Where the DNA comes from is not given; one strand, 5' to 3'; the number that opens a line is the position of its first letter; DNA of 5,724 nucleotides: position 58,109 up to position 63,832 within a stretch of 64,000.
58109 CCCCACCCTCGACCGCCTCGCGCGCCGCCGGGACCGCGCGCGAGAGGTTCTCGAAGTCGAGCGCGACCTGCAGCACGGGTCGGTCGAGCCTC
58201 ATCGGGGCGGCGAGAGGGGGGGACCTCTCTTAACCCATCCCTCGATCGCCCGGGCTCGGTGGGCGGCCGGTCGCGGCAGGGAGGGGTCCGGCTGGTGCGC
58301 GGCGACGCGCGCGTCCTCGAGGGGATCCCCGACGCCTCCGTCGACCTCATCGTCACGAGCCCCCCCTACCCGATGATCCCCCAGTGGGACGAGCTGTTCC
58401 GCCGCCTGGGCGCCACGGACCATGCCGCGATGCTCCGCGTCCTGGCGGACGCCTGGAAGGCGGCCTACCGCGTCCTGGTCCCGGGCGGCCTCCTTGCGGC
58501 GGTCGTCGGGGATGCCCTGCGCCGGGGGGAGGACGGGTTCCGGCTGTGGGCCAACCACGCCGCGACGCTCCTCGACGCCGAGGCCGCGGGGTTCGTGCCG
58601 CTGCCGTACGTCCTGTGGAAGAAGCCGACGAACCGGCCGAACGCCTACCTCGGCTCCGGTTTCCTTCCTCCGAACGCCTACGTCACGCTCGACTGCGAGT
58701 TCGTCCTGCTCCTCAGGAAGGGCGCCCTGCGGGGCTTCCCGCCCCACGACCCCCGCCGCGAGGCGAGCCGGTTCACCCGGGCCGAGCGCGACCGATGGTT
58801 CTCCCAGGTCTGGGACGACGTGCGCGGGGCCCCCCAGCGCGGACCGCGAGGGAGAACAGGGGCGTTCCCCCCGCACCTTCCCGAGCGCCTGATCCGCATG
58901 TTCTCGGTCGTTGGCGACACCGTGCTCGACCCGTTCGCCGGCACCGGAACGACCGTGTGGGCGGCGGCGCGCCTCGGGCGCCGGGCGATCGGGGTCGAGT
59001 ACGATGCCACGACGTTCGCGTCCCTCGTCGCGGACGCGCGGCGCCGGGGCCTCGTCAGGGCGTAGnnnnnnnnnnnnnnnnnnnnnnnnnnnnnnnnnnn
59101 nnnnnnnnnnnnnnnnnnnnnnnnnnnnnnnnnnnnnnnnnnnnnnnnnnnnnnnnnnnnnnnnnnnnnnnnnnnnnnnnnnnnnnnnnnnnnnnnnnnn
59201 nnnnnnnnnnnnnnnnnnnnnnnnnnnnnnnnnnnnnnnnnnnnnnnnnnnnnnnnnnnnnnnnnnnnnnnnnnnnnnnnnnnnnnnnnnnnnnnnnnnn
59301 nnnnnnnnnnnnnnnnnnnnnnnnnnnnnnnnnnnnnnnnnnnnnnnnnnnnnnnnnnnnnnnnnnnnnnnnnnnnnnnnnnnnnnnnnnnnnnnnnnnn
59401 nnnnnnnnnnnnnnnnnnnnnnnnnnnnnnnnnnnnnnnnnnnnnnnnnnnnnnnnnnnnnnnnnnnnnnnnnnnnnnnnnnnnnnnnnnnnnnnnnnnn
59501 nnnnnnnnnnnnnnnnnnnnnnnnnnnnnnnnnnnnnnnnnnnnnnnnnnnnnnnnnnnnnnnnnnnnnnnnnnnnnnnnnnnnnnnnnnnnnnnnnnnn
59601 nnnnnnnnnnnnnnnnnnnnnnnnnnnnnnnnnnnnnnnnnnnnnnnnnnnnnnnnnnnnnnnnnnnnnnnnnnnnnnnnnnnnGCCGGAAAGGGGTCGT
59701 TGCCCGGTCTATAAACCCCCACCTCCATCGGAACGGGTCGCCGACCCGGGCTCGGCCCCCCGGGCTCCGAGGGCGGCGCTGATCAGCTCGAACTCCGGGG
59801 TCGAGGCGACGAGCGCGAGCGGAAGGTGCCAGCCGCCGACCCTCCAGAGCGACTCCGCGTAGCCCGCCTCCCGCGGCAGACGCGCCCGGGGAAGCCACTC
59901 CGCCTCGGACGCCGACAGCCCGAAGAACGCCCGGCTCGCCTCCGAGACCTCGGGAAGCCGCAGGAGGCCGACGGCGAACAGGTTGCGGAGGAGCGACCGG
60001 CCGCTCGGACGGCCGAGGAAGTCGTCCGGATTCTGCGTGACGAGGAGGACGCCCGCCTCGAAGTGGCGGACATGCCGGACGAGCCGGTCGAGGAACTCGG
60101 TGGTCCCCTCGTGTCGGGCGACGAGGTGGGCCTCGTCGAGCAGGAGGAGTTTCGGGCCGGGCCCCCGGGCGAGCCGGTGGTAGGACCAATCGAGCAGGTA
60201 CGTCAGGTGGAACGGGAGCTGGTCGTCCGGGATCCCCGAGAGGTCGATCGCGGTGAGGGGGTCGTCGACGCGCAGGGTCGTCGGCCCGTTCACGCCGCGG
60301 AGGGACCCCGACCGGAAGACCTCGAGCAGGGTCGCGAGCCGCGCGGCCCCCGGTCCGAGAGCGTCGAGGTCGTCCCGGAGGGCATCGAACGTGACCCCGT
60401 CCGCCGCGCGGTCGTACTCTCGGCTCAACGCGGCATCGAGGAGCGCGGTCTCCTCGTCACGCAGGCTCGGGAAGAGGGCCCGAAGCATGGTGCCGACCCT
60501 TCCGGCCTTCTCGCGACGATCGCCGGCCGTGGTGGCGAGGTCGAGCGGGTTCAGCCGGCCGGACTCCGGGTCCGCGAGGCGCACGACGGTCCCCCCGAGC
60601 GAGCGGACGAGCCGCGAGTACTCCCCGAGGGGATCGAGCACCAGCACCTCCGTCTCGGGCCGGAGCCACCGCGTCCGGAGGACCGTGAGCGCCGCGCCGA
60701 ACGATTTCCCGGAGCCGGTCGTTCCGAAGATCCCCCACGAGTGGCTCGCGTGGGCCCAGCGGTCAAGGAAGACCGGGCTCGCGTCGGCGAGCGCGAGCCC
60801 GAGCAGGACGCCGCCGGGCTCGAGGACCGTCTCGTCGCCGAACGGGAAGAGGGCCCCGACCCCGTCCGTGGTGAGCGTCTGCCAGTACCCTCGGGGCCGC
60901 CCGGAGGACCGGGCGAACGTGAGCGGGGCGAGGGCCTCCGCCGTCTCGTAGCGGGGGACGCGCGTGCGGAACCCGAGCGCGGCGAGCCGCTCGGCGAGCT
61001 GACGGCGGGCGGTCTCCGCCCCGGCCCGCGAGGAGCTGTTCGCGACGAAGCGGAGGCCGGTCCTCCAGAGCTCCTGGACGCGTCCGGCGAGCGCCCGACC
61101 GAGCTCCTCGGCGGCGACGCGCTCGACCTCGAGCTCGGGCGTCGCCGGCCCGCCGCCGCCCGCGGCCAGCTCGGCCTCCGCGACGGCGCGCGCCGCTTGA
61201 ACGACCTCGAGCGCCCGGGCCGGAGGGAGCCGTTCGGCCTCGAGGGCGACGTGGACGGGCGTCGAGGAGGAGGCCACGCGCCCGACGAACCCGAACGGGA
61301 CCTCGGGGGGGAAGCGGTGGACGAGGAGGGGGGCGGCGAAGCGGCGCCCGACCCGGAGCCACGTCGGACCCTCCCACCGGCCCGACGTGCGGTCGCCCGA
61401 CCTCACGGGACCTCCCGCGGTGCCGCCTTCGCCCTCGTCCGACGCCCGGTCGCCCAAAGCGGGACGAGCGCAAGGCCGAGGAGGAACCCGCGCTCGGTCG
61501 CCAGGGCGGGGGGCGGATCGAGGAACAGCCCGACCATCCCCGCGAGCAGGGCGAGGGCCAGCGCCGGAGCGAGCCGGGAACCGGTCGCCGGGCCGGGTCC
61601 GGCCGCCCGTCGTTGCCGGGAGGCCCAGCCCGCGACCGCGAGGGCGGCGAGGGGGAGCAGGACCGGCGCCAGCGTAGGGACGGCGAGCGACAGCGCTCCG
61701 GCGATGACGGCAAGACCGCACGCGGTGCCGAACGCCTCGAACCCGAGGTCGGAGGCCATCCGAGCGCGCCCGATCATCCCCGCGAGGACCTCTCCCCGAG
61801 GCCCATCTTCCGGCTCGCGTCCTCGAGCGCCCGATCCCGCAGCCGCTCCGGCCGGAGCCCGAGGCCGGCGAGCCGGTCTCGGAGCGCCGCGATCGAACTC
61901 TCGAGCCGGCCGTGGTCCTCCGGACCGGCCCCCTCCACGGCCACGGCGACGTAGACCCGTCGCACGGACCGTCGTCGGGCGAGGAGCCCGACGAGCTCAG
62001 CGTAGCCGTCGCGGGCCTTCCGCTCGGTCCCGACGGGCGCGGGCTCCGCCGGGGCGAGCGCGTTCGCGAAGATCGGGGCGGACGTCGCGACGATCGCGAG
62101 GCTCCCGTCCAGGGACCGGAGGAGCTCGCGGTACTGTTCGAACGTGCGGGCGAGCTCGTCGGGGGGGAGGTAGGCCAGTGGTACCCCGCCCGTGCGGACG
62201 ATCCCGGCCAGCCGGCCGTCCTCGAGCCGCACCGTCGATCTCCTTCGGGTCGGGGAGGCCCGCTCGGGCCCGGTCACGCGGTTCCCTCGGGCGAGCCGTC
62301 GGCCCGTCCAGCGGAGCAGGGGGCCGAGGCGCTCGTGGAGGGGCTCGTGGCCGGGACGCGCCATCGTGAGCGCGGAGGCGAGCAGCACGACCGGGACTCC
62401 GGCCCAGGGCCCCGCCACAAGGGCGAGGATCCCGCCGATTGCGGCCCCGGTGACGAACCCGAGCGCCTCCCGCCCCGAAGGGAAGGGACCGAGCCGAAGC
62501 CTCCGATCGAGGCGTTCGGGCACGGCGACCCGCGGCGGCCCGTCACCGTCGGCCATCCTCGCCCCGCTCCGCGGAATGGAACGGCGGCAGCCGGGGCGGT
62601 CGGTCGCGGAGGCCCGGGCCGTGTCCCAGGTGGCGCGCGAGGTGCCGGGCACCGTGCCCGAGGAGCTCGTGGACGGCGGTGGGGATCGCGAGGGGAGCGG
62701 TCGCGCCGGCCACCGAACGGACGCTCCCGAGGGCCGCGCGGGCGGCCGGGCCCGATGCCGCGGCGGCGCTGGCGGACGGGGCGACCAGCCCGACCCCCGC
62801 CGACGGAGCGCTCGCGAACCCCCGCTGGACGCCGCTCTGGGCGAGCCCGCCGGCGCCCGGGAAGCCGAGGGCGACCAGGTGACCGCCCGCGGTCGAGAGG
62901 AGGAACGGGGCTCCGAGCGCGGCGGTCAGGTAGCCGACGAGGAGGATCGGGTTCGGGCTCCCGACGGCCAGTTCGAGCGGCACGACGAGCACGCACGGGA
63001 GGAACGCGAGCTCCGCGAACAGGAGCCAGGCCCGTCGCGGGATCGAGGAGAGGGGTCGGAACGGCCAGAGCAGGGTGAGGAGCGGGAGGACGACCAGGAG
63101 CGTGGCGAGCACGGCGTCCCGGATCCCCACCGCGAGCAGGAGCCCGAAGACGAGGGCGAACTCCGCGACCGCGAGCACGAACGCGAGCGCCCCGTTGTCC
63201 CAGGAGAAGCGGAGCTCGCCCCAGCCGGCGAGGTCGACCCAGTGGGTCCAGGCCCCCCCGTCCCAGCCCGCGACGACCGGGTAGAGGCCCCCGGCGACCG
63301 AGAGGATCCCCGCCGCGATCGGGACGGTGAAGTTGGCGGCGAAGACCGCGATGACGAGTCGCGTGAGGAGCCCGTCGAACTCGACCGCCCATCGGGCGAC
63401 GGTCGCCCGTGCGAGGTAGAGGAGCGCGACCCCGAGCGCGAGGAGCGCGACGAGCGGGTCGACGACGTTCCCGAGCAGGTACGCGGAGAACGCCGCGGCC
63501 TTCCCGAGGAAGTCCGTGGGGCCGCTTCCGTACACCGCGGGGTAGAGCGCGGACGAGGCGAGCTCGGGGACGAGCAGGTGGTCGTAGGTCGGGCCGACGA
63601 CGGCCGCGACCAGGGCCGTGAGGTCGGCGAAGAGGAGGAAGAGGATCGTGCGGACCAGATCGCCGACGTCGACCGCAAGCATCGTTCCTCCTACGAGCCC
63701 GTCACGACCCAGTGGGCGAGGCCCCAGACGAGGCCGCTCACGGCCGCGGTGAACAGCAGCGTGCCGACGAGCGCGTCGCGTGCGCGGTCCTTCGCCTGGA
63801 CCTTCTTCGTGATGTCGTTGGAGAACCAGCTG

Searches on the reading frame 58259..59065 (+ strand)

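Call 104: search_protein_families(library=pfam, proteins=[window:58259-59065:+], max_evalue=0.0001)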
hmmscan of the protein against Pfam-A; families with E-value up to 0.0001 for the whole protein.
window:58259-59065:+ (268 aa): 1 family
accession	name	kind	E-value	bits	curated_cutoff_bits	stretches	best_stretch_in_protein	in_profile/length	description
PF01555.25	N6_N4_Mtase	-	1.6e-31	110.4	26.7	1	28-250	1-213/221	DNA methylase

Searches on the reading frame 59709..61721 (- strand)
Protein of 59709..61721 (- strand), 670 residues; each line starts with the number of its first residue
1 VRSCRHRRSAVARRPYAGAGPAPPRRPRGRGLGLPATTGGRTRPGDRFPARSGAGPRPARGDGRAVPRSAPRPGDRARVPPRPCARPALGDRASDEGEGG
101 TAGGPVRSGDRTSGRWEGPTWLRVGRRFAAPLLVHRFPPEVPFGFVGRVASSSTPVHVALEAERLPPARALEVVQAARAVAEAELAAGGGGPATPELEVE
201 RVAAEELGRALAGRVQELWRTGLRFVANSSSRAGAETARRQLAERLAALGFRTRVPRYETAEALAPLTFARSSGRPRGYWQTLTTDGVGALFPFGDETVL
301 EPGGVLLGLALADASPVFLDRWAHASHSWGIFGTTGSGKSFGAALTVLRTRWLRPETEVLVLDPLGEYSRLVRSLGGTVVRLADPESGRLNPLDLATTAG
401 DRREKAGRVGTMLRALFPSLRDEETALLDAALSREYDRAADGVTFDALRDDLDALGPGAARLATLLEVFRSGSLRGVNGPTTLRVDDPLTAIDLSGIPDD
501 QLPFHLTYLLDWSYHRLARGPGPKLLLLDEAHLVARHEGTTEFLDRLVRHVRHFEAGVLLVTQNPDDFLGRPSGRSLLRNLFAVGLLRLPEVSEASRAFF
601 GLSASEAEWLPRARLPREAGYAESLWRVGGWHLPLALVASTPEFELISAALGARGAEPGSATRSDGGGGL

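Call 104: search_protein_families(library=pfam, proteins=[window:59709-61721:-], max_evalue=0.0001)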
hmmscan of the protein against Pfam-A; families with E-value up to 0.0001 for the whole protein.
window:59709-61721:- (670 aa): 3 families
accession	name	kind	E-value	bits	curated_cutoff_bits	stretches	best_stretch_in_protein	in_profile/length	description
PF01935.23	DUF87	-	3.9e-11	43.9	23.2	1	312-427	9-130/220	Helicase HerA, central domain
PF19044.6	P-loop_TraG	-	2.6e-07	30.1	25.8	0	331-423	34-124/413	TraG P-loop domain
PF12846.13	AAA_10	-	1.1e-06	28.4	27.5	0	525-570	243-288/362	AAA-like domain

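Call 110: search_solved_structures(query=window:59709-61721:-, max_evalue=0.01)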
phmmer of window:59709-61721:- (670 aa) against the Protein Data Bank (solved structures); distinct sequences matched with E-value up to 0.01: 2.
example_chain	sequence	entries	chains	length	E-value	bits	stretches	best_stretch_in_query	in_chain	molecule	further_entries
4ag5_A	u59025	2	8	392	4.7e-11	45.3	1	303-407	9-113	TYPE IV SECRETORY PATHWAY VIRB4 COMPONENTS-LIKE PROTEIN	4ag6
9x1l_A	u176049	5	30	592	0.00072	21.5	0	309-378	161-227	DNA helicase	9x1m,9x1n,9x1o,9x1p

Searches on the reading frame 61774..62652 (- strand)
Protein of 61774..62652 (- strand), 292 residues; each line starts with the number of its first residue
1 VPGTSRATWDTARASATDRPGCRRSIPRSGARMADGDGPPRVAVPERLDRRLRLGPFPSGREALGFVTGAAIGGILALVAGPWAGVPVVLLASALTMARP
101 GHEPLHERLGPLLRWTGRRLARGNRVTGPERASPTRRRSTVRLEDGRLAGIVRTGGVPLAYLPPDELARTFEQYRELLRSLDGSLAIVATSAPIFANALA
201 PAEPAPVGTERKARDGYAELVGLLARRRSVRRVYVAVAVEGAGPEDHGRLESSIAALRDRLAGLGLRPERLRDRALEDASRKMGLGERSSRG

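Call 104: search_protein_families(library=pfam, proteins=[window:61774-62652:-], max_evalue=0.0001)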
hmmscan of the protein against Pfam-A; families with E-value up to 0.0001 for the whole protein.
window:61774-62652:- (292 aa): 0 families

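Call 111: search_solved_structures(query=window:61774-62652:-, max_evalue=1)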
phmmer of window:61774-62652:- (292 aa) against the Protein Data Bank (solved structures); distinct sequences matched with E-value up to 1: 0.

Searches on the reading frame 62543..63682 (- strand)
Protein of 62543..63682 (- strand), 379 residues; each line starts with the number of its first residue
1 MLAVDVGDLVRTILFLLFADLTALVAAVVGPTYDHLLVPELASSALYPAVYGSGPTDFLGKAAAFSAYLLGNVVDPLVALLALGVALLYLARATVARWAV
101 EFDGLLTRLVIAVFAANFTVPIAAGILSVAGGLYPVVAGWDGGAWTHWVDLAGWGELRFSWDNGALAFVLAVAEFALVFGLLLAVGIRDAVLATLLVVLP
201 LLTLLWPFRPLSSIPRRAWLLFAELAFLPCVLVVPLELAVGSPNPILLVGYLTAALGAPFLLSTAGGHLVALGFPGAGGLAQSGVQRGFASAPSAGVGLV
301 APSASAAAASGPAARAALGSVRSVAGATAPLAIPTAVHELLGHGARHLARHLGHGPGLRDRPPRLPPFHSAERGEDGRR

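Call 104: search_protein_families(library=pfam, proteins=[window:62543-63682:-], max_evalue=0.0001)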
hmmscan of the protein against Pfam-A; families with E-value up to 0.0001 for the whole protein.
window:62543-63682:- (379 aa): 0 families

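Call 109: search_solved_structures(query=window:62543-63682:-, max_evalue=1)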
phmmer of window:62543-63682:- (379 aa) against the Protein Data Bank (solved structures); distinct sequences matched with E-value up to 1: 0.
